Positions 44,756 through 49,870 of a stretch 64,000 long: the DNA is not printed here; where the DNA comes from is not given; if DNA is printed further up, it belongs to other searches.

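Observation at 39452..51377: Candidate undescribed envelope machine: FtsX permease, ABC ATPase, giant M28-like/MacB-like fusion, two OPT-like membrane proteins and a fused transferase in one operon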

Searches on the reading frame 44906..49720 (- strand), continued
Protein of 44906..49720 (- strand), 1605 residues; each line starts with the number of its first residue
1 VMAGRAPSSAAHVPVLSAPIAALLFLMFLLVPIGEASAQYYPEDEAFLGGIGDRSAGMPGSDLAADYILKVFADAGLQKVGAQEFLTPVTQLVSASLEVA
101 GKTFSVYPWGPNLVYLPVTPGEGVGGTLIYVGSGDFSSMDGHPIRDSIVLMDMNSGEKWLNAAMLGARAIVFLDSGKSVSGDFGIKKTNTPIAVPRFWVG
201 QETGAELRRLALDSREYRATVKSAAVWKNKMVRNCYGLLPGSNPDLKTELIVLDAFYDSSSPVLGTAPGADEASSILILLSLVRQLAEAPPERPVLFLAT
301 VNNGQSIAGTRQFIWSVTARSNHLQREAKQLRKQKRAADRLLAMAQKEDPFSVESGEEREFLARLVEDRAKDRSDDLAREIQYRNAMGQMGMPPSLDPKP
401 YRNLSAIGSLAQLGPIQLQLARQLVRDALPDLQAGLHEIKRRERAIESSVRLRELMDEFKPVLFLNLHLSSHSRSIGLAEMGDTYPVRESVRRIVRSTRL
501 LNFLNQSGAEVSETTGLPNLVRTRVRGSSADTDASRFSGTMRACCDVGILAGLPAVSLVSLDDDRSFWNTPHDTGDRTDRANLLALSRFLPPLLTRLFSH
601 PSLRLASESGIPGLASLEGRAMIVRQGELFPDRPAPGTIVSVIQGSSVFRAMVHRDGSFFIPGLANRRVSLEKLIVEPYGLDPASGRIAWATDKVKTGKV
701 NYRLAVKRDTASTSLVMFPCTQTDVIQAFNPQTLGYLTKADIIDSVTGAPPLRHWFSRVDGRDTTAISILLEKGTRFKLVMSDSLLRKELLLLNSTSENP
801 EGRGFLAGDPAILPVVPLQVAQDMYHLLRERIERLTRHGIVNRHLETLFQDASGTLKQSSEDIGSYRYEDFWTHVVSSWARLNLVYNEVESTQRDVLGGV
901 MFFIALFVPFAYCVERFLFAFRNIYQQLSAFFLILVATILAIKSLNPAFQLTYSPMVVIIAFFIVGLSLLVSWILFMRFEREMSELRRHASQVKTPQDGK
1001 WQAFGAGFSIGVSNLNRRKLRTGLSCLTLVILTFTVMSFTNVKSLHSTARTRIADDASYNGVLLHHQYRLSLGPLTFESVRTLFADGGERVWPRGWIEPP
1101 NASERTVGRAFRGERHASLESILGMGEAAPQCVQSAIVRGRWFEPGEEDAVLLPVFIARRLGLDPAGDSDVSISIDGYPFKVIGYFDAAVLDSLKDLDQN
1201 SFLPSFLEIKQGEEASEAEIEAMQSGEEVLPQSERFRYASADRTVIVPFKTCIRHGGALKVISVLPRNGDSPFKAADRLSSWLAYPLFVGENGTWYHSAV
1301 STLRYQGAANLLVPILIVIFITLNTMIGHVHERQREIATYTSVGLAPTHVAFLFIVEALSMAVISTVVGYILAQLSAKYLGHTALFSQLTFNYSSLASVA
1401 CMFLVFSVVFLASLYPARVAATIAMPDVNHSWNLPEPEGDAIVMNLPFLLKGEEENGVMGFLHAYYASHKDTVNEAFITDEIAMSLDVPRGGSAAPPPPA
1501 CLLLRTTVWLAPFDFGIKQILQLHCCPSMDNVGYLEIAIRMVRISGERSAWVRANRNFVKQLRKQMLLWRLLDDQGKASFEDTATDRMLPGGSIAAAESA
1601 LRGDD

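Call 17: find_related_loci(query=A1, collection=genome_contigs, flank=10000)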
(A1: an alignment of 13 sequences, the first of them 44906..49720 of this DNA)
Query A1 (1605 aa) in genome_contigs; peptide patterns used: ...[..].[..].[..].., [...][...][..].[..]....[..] (x = any residue, [..] = any of these).
599 stretches matched a pattern (row limit reached: there are more); 595 encode a relative of the query (tblastn E <= 1e-3); the best 80 are kept; 80 distinct loci.
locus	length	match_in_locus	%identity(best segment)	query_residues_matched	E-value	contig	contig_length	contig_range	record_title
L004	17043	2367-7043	58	21-1580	0e+0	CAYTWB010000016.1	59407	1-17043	MAG TPA_asm: uncultured Syntrophobacteraceae bacterium isolate SRP239243_co2_425 genome assembly, contig: NODE_600_lengt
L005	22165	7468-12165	58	22-1590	0e+0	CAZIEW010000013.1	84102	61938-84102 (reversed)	MAG TPA_asm: uncultured Syntrophobacteraceae bacterium isolate SRP278314_co1_305 genome assembly, contig: NODE_352_lengt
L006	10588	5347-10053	52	44-1582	0e+0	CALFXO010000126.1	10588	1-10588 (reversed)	MAG TPA_asm: uncultured Syntrophobacteraceae bacterium isolate SRR3330210_bin.40_CONCOCT_v1.1_MAG genome assembly, conti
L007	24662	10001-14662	61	26-1580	0e+0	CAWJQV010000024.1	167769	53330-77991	MAG: uncultured delta proteobacterium isolate MFD02979.bin.2.153 genome assembly, contig: contig_25490, whole genome sho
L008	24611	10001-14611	59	44-1580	0e+0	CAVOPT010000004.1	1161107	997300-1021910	MAG: uncultured delta proteobacterium isolate MFD00032.bin.1.221 genome assembly, contig: contig_29906, whole genome sho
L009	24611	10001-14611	50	37-1580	0e+0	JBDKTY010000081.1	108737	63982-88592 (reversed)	MAG: Syntrophobacter sp. isolate 7_bin.95 c_000000337316, whole genome shotgun sequence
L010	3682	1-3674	58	313-1537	0e+0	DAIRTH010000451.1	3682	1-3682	MAG TPA_asm: Syntrophobacteraceae bacterium isolate CTOTU7634 NODE_41366_length_3682_cov_6.918666, whole genome shotgun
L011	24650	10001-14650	48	21-1580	0e+0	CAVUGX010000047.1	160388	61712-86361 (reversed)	MAG: uncultured delta proteobacterium isolate MFD02138.bin.2.27 genome assembly, contig: contig_4252, whole genome shotg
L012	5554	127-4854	39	19-1580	0e+0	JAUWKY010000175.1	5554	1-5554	MAG: Syntrophobacterales bacterium isolate CSMAG_2358 CSMAG_2358_k141_17860_length_5554_cov_6.9328, whole genome shotgun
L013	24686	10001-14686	39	48-1591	0e+0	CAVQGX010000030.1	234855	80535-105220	MAG: uncultured delta proteobacterium isolate MFD09779.bin.3.209 genome assembly, contig: contig_27840, whole genome sho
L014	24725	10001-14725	38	33-1581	0e+0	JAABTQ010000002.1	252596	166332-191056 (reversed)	MAG: Desulfobacteraceae bacterium isolate S24.Bin046 Scaffold_2, whole genome shotgun sequence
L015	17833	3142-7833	38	52-1582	0e+0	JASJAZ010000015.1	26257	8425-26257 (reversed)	MAG: Desulfobacterales bacterium isolate MO_071.B1 MO_071.c_145, whole genome shotgun sequence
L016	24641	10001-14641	39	51-1580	0e+0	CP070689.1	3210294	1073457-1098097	MAG: Deltaproteobacteria bacterium isolate bin63 chromosome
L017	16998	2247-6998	38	43-1586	0e+0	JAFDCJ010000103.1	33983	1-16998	MAG: Deltaproteobacteria bacterium isolate MB3D_Bin_18 MB3D_Bin_18_MB3D_0306_000000482148, whole genome shotgun sequence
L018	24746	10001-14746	38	46-1586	0e+0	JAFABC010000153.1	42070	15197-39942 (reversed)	MAG: Proteobacteria bacterium isolate OH_SBB_109 k127_211645, whole genome shotgun sequence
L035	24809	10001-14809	37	19-1605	0e+0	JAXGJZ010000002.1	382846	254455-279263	MAG: Desulfobacterales bacterium isolate AnMBR.bin174 bin174_2, whole genome shotgun sequence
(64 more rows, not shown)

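Call 24: find_encoding_contigs(protein=P0058, flank=10000, max_places=1)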
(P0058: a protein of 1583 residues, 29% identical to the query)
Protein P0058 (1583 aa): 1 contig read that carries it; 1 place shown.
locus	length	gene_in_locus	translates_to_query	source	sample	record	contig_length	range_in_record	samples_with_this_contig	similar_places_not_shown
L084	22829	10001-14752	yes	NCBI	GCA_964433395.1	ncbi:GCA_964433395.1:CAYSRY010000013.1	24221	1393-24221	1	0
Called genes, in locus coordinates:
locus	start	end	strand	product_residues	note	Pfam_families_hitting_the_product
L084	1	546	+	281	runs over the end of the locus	PF00303:Thymidylat_synt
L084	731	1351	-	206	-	PF22043:DUF6935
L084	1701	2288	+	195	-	PF01569:PAP2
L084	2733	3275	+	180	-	PF00156:Pribosyltran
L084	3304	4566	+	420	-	PF07498:Rho_N, PF07497:Rho_RNA_bind, PF00006:ATP-synt_ab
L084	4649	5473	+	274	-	-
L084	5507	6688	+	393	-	-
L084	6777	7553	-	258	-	-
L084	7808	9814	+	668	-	PF20581:DUF6785, PF20580:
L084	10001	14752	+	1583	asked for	PF04389:Peptidase_M28, PF12704:MacB_PCD (weak), PF02687:FtsX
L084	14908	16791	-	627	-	-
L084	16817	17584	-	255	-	PF00731:AIRC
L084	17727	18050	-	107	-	-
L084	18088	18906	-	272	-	PF01261:AP_endonuc_2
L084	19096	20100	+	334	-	-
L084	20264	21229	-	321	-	PF01408:GFO_IDH_MocA, PF22725:GFO_IDH_MocA_C3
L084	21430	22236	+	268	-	PF02633:Creatininase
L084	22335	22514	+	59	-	-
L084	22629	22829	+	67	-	?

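Call 25: find_encoding_contigs(protein=P0062, flank=10000, max_places=1)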
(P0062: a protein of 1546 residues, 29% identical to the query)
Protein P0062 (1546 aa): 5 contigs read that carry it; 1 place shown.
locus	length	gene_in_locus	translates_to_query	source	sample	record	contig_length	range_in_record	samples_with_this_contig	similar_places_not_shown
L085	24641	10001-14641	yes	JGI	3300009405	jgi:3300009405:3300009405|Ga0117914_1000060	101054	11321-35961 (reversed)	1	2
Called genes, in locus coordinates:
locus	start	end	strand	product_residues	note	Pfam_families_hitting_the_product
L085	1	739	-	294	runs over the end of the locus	-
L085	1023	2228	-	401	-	-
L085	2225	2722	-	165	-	PF13590:DUF4136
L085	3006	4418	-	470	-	PF00512:HisKA, PF13581:HATPase_c_2 (faint), PF02518:HATPase_c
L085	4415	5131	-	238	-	PF00072:Response_reg, PF00486:Trans_reg_C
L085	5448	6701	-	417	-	PF01120:Alpha_L_fucos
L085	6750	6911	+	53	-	-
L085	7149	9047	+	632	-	PF20581:DUF6785, PF20580:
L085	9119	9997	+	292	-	PF01112:Asparaginase_2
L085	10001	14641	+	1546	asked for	PF04389:Peptidase_M28, PF02687:FtsX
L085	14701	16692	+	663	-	-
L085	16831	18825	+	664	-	PF20581:DUF6785, PF20580:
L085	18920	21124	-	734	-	PF01839:FG-GAP (faint), PF13517:FG-GAP_3, PF07593:UnbV_ASPIC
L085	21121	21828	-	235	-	PF03848:TehB, PF08241:Methyltransf_11 (weak), PF13649:Methyltransf_25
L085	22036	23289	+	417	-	-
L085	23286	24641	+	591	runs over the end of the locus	PF01839:FG-GAP (faint), PF13517:FG-GAP_3, PF07593:UnbV_ASPIC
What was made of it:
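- Several distant loci have C with D and/or E but no A or B nearby (L084, L085; calls 24, 25).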

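Call 26: find_encoding_contigs(protein=P0063, flank=10000, max_places=1)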
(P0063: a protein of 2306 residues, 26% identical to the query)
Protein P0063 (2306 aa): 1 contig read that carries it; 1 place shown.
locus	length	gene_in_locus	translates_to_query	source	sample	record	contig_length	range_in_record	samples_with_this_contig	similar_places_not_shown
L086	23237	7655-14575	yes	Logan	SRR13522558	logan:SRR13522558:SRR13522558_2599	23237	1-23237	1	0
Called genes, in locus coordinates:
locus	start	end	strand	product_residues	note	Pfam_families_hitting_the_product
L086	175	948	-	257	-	PF02311:AraC_binding, PF00165:HTH_AraC (weak), PF12833:HTH_18, PF00165:HTH_AraC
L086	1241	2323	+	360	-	PF01839:FG-GAP (faint), PF13517:FG-GAP_3 (weak)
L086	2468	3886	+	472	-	PF02056:Glyco_hydro_4, PF11975:Glyco_hydro_4C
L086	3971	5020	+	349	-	PF01408:GFO_IDH_MocA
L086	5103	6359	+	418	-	PF01208:URO-D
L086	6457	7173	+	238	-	PF01520:Amidase_3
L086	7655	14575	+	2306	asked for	PF02687:FtsX, PF25583:WCX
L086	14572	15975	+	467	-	PF13229:Beta_helix, PF05048:NosD (weak)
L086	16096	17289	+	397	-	PF03958:Secretin_N, PF00263:Secretin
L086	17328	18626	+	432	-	PF00263:Secretin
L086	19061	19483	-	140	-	-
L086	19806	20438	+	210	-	PF01810:LysE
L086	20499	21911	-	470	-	PF02952:Fucose_iso_C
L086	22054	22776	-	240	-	PF01966:HD (weak)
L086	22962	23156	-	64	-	PF04810:zf-Sec23_Sec24 (weak)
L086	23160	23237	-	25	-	?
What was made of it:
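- An Amidase_3 gene lies directly upstream of C in L086 (call 26).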
